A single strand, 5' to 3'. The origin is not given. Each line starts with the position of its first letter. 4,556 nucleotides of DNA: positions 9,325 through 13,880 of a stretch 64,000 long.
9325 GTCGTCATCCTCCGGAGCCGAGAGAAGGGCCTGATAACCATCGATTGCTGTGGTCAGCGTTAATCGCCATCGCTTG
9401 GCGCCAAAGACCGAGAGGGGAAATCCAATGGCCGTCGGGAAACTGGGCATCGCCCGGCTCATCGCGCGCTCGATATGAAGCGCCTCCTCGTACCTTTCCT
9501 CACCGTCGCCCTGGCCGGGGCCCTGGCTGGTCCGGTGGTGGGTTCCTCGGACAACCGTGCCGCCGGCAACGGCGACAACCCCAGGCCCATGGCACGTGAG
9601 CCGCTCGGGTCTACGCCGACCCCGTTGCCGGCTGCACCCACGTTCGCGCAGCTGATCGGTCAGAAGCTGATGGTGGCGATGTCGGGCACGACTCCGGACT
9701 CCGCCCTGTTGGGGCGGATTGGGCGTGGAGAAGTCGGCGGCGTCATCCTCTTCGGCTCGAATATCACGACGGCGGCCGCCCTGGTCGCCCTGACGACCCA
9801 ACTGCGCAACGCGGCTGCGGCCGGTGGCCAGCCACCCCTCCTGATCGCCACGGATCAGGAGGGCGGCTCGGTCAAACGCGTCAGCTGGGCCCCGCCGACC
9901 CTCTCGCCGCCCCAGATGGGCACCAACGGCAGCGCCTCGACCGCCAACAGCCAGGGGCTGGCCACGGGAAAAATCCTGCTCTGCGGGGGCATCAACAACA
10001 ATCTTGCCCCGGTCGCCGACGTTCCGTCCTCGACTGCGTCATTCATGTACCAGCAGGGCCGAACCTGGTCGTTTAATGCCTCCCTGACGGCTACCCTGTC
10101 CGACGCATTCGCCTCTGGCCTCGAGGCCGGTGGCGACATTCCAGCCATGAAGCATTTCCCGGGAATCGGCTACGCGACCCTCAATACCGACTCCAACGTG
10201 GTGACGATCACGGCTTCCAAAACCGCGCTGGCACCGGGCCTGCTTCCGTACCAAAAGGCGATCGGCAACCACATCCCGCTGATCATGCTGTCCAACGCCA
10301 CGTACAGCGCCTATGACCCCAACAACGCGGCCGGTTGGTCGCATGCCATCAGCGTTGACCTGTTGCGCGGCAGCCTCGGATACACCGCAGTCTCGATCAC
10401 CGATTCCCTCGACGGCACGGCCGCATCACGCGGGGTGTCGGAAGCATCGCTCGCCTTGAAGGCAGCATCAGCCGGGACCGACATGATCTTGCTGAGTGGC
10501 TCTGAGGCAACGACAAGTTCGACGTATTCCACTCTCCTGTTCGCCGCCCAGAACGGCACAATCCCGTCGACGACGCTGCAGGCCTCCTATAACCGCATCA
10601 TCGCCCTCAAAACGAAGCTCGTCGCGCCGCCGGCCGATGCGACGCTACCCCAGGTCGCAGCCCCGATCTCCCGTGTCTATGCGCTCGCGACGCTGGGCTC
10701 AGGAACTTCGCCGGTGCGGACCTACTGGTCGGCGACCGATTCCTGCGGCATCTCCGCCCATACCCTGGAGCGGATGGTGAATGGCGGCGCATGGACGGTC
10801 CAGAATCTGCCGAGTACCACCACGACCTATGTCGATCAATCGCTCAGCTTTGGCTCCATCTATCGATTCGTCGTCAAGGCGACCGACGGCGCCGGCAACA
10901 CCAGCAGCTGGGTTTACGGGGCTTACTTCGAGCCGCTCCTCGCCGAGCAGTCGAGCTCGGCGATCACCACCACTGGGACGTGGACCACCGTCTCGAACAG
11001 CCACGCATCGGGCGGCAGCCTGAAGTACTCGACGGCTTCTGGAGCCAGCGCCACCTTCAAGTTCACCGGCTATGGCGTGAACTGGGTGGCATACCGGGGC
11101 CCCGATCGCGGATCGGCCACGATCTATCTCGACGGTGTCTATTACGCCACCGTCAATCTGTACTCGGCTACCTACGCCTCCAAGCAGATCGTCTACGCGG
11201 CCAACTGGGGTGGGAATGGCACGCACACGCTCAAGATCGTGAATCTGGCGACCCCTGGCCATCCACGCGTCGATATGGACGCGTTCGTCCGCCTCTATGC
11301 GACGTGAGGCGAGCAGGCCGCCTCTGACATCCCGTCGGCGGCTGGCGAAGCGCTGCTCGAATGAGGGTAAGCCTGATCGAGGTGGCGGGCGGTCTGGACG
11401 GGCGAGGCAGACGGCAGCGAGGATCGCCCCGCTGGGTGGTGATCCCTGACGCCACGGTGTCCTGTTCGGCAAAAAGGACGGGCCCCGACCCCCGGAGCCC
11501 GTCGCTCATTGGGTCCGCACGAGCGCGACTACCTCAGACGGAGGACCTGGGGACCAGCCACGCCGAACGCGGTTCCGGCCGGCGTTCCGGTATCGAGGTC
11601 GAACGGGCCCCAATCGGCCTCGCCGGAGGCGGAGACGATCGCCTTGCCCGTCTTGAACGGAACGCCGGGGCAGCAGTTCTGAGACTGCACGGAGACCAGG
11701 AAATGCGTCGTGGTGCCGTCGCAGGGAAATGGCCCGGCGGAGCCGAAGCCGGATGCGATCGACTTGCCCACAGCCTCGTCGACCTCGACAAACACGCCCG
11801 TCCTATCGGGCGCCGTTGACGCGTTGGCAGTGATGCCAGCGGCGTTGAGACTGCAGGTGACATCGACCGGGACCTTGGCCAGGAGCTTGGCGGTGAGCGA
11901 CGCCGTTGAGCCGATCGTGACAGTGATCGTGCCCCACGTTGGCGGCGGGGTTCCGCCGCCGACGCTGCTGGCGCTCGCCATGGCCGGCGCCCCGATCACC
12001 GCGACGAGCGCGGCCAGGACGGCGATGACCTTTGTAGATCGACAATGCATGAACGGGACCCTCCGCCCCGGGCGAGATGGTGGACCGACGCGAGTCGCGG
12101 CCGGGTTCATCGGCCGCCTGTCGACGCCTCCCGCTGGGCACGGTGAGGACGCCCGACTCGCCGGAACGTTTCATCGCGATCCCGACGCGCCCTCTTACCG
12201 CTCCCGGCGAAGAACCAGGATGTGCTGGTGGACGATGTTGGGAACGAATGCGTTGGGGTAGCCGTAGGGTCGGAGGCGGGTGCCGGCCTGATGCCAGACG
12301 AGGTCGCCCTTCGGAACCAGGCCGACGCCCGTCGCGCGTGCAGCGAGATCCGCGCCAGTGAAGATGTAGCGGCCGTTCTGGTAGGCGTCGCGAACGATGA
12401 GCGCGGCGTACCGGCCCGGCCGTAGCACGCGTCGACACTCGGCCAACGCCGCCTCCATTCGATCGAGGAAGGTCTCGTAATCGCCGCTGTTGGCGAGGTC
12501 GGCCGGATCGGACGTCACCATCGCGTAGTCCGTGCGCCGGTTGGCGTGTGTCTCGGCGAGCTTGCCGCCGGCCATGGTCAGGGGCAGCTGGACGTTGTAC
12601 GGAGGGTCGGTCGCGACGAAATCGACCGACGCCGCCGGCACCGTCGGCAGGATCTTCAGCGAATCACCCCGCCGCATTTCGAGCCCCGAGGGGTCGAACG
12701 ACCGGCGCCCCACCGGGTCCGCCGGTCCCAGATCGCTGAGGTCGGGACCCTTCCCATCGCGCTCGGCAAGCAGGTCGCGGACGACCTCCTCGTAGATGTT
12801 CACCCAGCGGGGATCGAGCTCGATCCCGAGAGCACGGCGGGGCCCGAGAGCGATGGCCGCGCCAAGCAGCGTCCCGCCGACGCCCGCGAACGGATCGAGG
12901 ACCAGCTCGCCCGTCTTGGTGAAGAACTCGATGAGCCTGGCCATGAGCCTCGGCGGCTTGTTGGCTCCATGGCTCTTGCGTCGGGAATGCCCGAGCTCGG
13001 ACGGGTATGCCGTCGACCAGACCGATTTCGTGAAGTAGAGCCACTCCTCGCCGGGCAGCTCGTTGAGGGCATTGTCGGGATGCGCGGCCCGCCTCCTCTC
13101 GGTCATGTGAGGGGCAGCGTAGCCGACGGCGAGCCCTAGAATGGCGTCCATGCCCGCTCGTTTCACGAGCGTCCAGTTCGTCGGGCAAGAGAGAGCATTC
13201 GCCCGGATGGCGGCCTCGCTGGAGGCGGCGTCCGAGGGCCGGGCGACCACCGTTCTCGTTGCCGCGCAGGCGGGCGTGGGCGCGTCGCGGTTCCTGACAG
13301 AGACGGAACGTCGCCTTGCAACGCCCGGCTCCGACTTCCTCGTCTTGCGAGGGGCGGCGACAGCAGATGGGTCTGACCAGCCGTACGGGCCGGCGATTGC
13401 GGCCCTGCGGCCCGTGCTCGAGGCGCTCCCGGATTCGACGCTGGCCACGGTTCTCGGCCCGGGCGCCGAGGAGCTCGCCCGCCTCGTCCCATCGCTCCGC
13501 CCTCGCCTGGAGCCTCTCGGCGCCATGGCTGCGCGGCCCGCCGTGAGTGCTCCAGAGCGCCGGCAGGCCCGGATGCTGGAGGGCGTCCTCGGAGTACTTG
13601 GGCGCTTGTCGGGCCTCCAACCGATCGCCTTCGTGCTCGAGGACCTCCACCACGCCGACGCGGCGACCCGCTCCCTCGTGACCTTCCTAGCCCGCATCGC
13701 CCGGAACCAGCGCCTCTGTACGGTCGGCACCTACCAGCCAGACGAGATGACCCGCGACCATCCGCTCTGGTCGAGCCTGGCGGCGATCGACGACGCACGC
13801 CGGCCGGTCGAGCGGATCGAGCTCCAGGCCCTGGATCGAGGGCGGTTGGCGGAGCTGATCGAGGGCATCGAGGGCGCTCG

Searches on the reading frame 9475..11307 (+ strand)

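Call 18: search_protein_families(library=pfam, proteins=[window:9475-11307:+], max_evalue=0.00001)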
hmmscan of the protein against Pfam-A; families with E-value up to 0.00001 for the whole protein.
window:9475-11307:+ (610 aa): 1 family
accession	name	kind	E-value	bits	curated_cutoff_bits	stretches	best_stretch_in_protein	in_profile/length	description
PF00933.27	Glyco_hydro_3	-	1.9e-38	133.2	27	1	81-377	23-315/316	Glycosyl hydrolase family 3 N terminal domain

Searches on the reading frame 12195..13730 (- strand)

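Call 18: search_protein_families(library=pfam, proteins=[window:12195-13730:-], max_evalue=0.00001)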
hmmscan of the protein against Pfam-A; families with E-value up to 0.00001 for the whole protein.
window:12195-13730:- (511 aa): 1 family
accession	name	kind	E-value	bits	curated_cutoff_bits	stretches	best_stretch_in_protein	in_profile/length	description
PF01555.25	N6_N4_Mtase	-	1.8e-23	84.1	26.7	2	227-314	133-220/221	DNA methylase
